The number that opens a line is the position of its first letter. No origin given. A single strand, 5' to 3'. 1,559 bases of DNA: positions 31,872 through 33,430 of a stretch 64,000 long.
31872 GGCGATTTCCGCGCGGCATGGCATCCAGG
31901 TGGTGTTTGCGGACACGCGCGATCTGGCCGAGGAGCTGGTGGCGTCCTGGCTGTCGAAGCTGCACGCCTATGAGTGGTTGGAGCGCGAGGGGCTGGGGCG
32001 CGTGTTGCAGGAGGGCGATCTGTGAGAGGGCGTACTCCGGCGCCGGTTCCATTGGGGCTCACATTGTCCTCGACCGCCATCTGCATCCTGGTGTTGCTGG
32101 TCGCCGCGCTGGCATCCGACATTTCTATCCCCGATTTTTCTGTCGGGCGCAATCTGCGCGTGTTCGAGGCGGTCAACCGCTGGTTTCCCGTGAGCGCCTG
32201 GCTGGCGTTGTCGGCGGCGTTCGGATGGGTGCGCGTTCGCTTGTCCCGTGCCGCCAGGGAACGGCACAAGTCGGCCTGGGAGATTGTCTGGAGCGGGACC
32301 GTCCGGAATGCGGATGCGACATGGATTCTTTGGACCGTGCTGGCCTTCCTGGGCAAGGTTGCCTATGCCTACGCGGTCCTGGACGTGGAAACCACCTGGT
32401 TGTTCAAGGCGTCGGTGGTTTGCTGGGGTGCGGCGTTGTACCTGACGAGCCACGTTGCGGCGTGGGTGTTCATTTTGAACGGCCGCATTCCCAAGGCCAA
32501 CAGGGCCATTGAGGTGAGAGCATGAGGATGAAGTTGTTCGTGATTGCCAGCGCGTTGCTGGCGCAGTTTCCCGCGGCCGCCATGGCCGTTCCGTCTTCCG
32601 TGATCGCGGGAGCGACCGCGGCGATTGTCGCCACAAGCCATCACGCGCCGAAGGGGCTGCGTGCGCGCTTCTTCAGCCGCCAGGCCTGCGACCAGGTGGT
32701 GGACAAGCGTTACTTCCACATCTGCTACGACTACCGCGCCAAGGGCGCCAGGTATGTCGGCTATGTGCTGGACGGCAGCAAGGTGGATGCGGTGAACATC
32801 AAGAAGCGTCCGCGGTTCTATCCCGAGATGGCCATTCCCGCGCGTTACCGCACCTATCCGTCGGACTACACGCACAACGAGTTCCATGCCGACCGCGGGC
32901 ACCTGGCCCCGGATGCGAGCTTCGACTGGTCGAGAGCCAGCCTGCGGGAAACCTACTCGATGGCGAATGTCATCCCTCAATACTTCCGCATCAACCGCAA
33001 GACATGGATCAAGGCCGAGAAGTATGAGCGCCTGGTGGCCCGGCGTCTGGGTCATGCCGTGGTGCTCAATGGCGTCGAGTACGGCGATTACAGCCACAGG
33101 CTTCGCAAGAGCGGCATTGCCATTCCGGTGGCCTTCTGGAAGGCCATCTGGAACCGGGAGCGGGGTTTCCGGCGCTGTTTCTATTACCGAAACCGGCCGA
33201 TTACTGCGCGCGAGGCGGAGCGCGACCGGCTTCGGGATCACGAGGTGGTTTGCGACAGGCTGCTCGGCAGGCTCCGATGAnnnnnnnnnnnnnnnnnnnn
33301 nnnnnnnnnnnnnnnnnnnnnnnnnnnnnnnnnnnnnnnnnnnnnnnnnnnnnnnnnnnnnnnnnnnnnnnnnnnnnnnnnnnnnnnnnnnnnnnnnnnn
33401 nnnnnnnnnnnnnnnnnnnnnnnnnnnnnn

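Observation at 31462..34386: Four-gene translationally coupled operon: ERCC4 nuclease, 4-TM protein, secreted NucA-type nuclease, and a 369-aa unknown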

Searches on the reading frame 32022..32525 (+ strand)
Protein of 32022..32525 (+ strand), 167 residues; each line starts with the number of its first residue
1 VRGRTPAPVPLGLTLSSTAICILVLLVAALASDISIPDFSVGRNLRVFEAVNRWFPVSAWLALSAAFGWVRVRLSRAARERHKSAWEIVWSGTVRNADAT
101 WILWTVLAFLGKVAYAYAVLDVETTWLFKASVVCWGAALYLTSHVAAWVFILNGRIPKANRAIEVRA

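Call 3: search_protein_families(library=pfam, proteins=[window:32022-32525:+], max_evalue=0.1)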
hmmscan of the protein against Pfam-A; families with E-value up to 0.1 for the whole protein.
window:32022-32525:+ (167 aa): 0 families

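Call 4: search_protein_families(library=phrogs, proteins=[window:32022-32525:+], max_evalue=0.01)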
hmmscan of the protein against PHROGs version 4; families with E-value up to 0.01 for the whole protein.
window:32022-32525:+ (167 aa): 0 families

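Call 14: find_homologous_proteins(query=window:32022-32525:+, max_evalue=0.001)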
Query window:32022-32525:+: 934 candidates shared short words with the query, none scored E <= 0.001.

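Call 21: search_protein_representatives(protein=window:32022-32525:+)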
Query: 167 residues. Proteins with E-value up to 0.001 (for the whole library): 5; up to 1e-10: 1; up to 1e-30: 1. The best 5 are listed.
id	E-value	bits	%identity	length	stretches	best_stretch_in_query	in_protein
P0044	2.3e-31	125.3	100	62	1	107-167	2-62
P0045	1.6e-06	44.6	34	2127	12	93-133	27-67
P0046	2.3e-05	40.7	33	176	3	54-113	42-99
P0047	3.6e-04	36.8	39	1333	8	93-125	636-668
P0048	5.7e-04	36.2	32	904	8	94-132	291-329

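Call 27: search_protein_families(library=padloc, proteins=[window:32022-32525:+], max_evalue=0.01)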
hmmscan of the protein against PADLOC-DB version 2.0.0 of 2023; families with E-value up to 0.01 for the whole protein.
window:32022-32525:+ (167 aa): 0 families

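Call 68: search_protein_families(library=ncbifam, proteins=[window:32022-32525:+], max_evalue=0.001)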
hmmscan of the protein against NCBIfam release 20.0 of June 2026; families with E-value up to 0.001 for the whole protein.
window:32022-32525:+ (167 aa): 0 families

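Call 78: predict_structure(protein=window:32022-32525:+)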
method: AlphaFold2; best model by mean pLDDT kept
length: 167 residues; sequences in the alignment: 1
mean_pLDDT: 54.4   pTM: 0.30
mean pLDDT of the five models: 54.4, 46.7, 44.1, 42.4, 41.9
residues with pLDDT >= 90: 0; 70-90: 6; 50-70: 111; < 50: 50
segments of 3 or more residues with pLDDT < 50: 8-42, 54-56
pLDDT, mean of each block of 10 residues (from residue 1): 48 43 45 42 50 48 60 69 59 57 61 58 54 56 57 59 65
secondary structure, 60 per line:
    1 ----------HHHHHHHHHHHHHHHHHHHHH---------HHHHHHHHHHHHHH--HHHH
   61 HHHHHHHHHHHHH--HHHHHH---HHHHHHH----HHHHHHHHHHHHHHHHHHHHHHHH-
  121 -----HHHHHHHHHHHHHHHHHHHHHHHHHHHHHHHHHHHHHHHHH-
elements in order: H11-31 H41-54 H57-73 H76-81 H85-91 H96-119 H126-166

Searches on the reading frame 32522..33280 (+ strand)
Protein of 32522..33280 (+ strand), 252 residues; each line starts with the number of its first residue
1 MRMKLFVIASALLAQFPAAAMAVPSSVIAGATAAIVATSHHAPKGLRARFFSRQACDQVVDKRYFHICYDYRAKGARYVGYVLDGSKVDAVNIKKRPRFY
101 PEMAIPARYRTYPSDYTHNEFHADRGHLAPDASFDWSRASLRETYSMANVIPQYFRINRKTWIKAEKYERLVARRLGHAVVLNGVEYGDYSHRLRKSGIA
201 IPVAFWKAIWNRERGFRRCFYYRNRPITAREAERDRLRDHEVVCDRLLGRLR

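Call 3: search_protein_families(library=pfam, proteins=[window:32522-33280:+], max_evalue=0.1)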
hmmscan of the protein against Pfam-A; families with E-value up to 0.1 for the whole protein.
window:32522-33280:+ (252 aa): 1 family
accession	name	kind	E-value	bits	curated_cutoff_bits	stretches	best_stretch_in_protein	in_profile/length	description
PF01223.29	Endonuclease_NS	-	1.4e-33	116.9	23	1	52-214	11-174/223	DNA/RNA non-specific endonuclease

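Call 4: search_protein_families(library=phrogs, proteins=[window:32522-33280:+], max_evalue=0.01)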
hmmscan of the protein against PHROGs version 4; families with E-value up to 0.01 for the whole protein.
window:32522-33280:+ (252 aa): 1 family
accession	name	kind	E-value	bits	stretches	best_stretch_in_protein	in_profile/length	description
phrog_14168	-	DNA, RNA and nucleotide metabolism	6.1e-44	151.4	1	42-233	28-217/235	nuclease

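Call 23: search_dna_similar(query=window:32522-33280:+, collection=plasmids, mode=protein, max_rows=25)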
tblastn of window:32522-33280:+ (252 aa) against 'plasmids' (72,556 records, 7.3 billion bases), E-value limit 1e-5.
Records with a match: 233; places in all: 239; records where one place covers at least 80% of the query: 14.
Best place of each record, by identity: <60% 233.
By first word of the organism name: Piscirickettsia 77; Campylobacter 16; Cupriavidus 15; Acetobacter 12; Aeromonas 8; Burkholderia 6; Ralstonia 6; Picosynechococcus 5; Acinetobacter 5; Vibrio 4; and 48 more.
By predicted mobility (MOB-suite, as given by PLSDB): non-mobilizable 154; conjugative 49; mobilizable 30.
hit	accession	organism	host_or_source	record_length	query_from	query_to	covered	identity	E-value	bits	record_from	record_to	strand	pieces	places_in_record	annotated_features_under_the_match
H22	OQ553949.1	Campylobacter jejuni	Homo sapiens,human,feces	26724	39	252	85%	37.4%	3e-36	142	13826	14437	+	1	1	DNA/RNA non-specific endonuclease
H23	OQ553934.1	Campylobacter jejuni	Homo sapiens,human,feces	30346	39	252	85%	36.9%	7e-36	141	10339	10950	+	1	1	DNA/RNA non-specific endonuclease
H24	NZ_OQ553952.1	Campylobacter coli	Homo sapiens,human,blood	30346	39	252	85%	36.9%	7e-36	141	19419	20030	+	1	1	DNA/RNA non-specific endonuclease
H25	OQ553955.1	Campylobacter jejuni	Homo sapiens,human,feces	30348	39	252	85%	36.9%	7e-36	141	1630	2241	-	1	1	DNA/RNA non-specific endonuclease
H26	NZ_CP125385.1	Campylobacter jejuni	Ursus americanus,Piedmont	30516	39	252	85%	36.9%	1e-25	142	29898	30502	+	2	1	none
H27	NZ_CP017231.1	Campylobacter jejuni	Homo sapiens,Human stool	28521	39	252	85%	36.4%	2e-34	137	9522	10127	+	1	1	DNA/RNA non-specific endonuclease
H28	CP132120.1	Campylobacter jejuni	human,stool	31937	39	252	85%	36.4%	2e-34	137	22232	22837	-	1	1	DNA/RNA non-specific endonuclease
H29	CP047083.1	Campylobacter jejuni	human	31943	39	252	85%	36.4%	2e-34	137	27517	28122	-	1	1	record has no annotation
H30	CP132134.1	Campylobacter jejuni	Canis lupus,animal,Canine Stool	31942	39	252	85%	36.4%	2e-34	137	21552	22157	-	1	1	DNA/RNA non-specific endonuclease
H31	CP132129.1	Campylobacter jejuni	Canis lupus,animal,Canine Stool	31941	39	252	85%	36.4%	2e-34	137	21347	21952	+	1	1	DNA/RNA non-specific endonuclease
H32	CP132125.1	Campylobacter jejuni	Canis lupus,animal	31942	39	252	85%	36.4%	2e-34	137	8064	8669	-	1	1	DNA/RNA non-specific endonuclease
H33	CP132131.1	Campylobacter jejuni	Canis lupus,animal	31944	39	252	85%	36.4%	2e-34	137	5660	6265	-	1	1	DNA/RNA non-specific endonuclease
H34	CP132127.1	Campylobacter jejuni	Canis lupus,animal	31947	39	252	85%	36.4%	2e-34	137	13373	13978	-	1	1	DNA/RNA non-specific endonuclease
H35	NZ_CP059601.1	Campylobacter sp. RM12651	Canada goose,cell culture,cloacal swab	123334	39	249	84%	36.5%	3e-34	137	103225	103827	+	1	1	DNA/RNA non-specific endonuclease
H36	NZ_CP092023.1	Campylobacter jejuni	Turkey Cecum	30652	39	209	68%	40.9%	5e-33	133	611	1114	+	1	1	none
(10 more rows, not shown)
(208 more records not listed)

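Call 25: get_annotated_region(hit=H22, flank=5000)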
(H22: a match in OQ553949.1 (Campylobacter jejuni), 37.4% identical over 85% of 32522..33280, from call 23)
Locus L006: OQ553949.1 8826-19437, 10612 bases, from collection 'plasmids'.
description: Campylobacter jejuni strain 833112 plasmid p833112_26kb, complete sequence
organism: Campylobacter jejuni (NCBI taxid 197)
taxonomy: Bacteria; Campylobacterota; Epsilonproteobacteria; Campylobacterales; Campylobacteraceae; Campylobacter; Campylobacter jejuni
host: -; source: Homo sapiens,human,feces; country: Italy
typing (MOB-suite, as given by PLSDB): conjugative; relaxase MOBP; mating-pair formation MPF_T
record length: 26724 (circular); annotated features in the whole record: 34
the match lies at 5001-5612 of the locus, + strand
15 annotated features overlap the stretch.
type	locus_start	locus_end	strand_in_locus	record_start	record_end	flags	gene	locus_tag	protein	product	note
CDS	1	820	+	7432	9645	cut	-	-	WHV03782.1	Cpp22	-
CDS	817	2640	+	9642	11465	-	-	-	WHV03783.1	traG, Conjugal transfer protein TraG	-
CDS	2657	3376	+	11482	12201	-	-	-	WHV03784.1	traL, Conjugal transfer protein TraL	-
CDS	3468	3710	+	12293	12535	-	-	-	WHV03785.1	Metal-dependent phosphohydrolase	-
CDS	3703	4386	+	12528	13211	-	-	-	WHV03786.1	Cell filamentation protein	-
CDS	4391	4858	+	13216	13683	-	-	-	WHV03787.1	lepB, signal peptidase I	-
CDS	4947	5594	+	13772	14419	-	-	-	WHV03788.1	DNA/RNA non-specific endonuclease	-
CDS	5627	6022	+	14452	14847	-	-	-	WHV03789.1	traM, Conjugal transfer protein TraM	-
CDS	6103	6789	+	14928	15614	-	-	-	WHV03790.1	parA, Chromosome partitioning protein ParA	-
CDS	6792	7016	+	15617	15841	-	-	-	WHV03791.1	copG, CopG family transcriptional regulator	-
CDS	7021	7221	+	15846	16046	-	-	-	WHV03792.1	DUF2165 domain-containing protein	-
CDS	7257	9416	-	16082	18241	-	-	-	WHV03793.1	LPD7 domain-containing protein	-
CDS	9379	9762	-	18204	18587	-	-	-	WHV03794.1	DNA transfer protein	-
CDS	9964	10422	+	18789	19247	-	-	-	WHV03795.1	N-acetyltransferase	-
CDS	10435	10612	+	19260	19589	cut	-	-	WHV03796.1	Plasmid replication protein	-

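Call 27: search_protein_families(library=padloc, proteins=[window:32522-33280:+], max_evalue=0.01)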
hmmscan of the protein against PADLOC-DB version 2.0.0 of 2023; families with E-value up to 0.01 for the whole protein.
window:32522-33280:+ (252 aa): 0 families

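Call 33: find_related_loci(query=window:32522-33280:+, collection=metagenome_contigs, flank=6000)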
Query window:32522-33280:+ (252 aa) in metagenome_contigs; peptide patterns used: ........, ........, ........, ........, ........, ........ (x = any residue, [..] = any of these).
116 stretches matched a pattern; 39 encode a relative of the query (tblastn E <= 1e-3); 39 distinct loci.
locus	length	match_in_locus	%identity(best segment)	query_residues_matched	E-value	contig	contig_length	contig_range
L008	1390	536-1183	58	27-247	2e-91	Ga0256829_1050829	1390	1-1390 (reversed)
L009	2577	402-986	62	50-246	3e-87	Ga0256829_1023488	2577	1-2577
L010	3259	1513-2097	63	50-247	8e-86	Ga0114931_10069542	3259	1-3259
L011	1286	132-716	61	50-247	1e-87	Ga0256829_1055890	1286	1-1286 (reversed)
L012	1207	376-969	59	50-248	7e-88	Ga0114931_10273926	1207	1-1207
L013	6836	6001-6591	54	48-248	5e-72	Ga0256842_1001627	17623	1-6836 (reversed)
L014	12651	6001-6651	52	26-250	1e-70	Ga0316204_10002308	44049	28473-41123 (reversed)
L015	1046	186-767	53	50-247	2e-75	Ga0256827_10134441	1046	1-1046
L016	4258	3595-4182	50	49-248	6e-70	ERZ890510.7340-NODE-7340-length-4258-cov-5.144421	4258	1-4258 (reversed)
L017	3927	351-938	49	48-247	2e-69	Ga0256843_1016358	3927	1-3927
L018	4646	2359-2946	51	48-247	3e-69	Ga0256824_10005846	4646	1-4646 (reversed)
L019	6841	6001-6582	52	50-247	5e-69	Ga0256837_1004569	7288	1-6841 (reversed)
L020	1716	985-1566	53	50-247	1e-71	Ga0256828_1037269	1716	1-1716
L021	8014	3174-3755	52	50-247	3e-68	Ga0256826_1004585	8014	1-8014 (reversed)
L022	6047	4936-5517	51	50-247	6e-67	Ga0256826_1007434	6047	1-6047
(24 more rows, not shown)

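Call 59: search_dna_similar(query=window:32522-33280:+, collection=phages, mode=protein, max_rows=12)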
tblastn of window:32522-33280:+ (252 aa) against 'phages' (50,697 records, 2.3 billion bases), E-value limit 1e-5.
Records with a match: 19; places in all: 19; records where one place covers at least 80% of the query: 7.
Best place of each record, by identity: <60% 19.
By first word of the organism name: Campylobacter 6; Bacteriophage 4; Flavobacterium 4; Acinetobacter 2; Ralstonia 1; Xanthomonas 1; Yersinia 1.
By host as written in the record: - 5; Flavobacterium sp. LMO8 4; Campylobacter jejuni subsp. jejuni 00-2425 1; Campylobacter jejuni subsp. jejuni 00-6200 1; Campylobacter jejuni subsp. jejuni 01-1512 1; Campylobacter jejuni 1; Campylobacter jejuni NCTC 12660 1; Campylobacter coli 1; and 4 more.
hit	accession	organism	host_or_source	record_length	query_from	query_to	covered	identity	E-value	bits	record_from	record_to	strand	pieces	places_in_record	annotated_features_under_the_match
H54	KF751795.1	Campylobacter phage CJIE4-3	Campylobacter jejuni subsp. jejuni ...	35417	39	247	83%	37.8%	1e-36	142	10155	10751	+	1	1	nucA: DNA/RNA non-specific endonuclease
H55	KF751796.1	Campylobacter phage CJIE4-4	Campylobacter jejuni subsp. jejuni ...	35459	39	247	83%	37.8%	1e-36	142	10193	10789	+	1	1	nucA: DNA/RNA non-specific endonuclease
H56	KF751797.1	Campylobacter phage CJIE4-5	Campylobacter jejuni subsp. jejuni ...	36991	39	247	83%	37.8%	1e-36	142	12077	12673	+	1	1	nucA: DNA/RNA non-specific endonuclease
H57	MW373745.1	Campylobacter phage CJLB-13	Campylobacter jejuni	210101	39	247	83%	37.8%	1e-36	142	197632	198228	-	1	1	record has no annotation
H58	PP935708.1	Campylobacter phage vB_CJ12660_3PH123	Campylobacter jejuni NCTC 12660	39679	39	247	83%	37.3%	7e-37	143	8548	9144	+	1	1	DNA/RNA non-specific endonuclease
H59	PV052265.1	Campylobacter phage CC12667_12684_ph15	Campylobacter coli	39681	39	247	83%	37.3%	7e-37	143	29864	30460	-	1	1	nuclease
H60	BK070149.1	Bacteriophage sp.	Helicobacter sp. 12S02232-10 genome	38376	39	244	82%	34.1%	9e-31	125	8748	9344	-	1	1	endonuclease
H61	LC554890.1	Ralstonia phage RP13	Ralstonia solanacearum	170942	57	247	76%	23.6%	1e-10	67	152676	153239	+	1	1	DNA/RNA non-specific endonuclease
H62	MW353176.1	Flavobacterium phage vB_FspM_immuto_3-5A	Flavobacterium sp. LMO8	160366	115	242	51%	34.9%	9e-9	61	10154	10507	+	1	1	DNA/RNA endonuclease G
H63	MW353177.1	Flavobacterium phage vB_FspM_immuto_13-6C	Flavobacterium sp. LMO8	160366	115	242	51%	34.9%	1e-8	61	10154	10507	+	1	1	DNA/RNA endonuclease G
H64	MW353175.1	Flavobacterium phage vB_FspM_immuto_2-6A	Flavobacterium sp. LMO8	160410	115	242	51%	34.9%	1e-8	61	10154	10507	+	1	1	DNA/RNA endonuclease G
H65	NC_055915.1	Flavobacterium phage vB_FspM_immuto_2-6A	Flavobacterium sp. LMO8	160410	115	242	51%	34.9%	1e-8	61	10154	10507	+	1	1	nuclease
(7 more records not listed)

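Call 68: search_protein_families(library=ncbifam, proteins=[window:32522-33280:+], max_evalue=0.001)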
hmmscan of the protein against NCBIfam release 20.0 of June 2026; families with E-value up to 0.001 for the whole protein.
window:32522-33280:+ (252 aa): 0 families

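Call 72: search_solved_structures(query=window:32522-33280:+, max_evalue=0.001, show_alignments=2)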
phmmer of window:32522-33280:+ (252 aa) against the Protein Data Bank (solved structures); distinct sequences matched with E-value up to 0.001: 18.
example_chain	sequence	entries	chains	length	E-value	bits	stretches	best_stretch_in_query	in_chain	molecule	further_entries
9m0g_A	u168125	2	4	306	6.5e-13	52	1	51-185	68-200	Endonuclease G, mitochondrial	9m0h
6m3f_B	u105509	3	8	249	2.7e-10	43.4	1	58-185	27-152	Endonuclease G, mitochondrial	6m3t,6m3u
6lyf_A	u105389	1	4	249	4.8e-10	42.6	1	58-185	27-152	Endonuclease G, mitochondrial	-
6njt_A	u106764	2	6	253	4.8e-10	42.6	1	58-185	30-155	Endonuclease G, mitochondrial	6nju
7r6v_D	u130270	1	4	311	3.3e-09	39.9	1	67-184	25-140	Nuclease EXOG, mitochondrial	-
5t3v_A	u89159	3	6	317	3.4e-09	39.8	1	67-184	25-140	Nuclease EXOG, mitochondrial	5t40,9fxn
4a1n_A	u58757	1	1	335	3.5e-09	39.8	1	67-184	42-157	NUCLEASE EXOG, MITOCHONDRIAL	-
3s5b_A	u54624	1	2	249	9.4e-09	38.4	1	64-187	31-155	Endonuclease G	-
4qn0_A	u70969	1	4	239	1.1e-08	38.2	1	65-187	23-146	Endonuclease G, mitochondrial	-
2o3b_A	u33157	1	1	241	2.5e-08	37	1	61-209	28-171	Nuclease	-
1zm8_A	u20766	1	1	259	3e-08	36.7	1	61-209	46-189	Nuclease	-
7r6t_D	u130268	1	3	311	8.1e-08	35.3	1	67-184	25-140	Nuclease EXOG, mitochondrial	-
5t4i_A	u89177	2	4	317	8.4e-08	35.3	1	67-184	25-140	Nuclease EXOG, mitochondrial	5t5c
5zki_A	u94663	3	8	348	8.4e-08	35.3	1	67-184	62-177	Nuclease EXOG, mitochondrial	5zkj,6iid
5gkc_A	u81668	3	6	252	2.8e-06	30.3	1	64-187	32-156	Endonuclease G, mitochondrial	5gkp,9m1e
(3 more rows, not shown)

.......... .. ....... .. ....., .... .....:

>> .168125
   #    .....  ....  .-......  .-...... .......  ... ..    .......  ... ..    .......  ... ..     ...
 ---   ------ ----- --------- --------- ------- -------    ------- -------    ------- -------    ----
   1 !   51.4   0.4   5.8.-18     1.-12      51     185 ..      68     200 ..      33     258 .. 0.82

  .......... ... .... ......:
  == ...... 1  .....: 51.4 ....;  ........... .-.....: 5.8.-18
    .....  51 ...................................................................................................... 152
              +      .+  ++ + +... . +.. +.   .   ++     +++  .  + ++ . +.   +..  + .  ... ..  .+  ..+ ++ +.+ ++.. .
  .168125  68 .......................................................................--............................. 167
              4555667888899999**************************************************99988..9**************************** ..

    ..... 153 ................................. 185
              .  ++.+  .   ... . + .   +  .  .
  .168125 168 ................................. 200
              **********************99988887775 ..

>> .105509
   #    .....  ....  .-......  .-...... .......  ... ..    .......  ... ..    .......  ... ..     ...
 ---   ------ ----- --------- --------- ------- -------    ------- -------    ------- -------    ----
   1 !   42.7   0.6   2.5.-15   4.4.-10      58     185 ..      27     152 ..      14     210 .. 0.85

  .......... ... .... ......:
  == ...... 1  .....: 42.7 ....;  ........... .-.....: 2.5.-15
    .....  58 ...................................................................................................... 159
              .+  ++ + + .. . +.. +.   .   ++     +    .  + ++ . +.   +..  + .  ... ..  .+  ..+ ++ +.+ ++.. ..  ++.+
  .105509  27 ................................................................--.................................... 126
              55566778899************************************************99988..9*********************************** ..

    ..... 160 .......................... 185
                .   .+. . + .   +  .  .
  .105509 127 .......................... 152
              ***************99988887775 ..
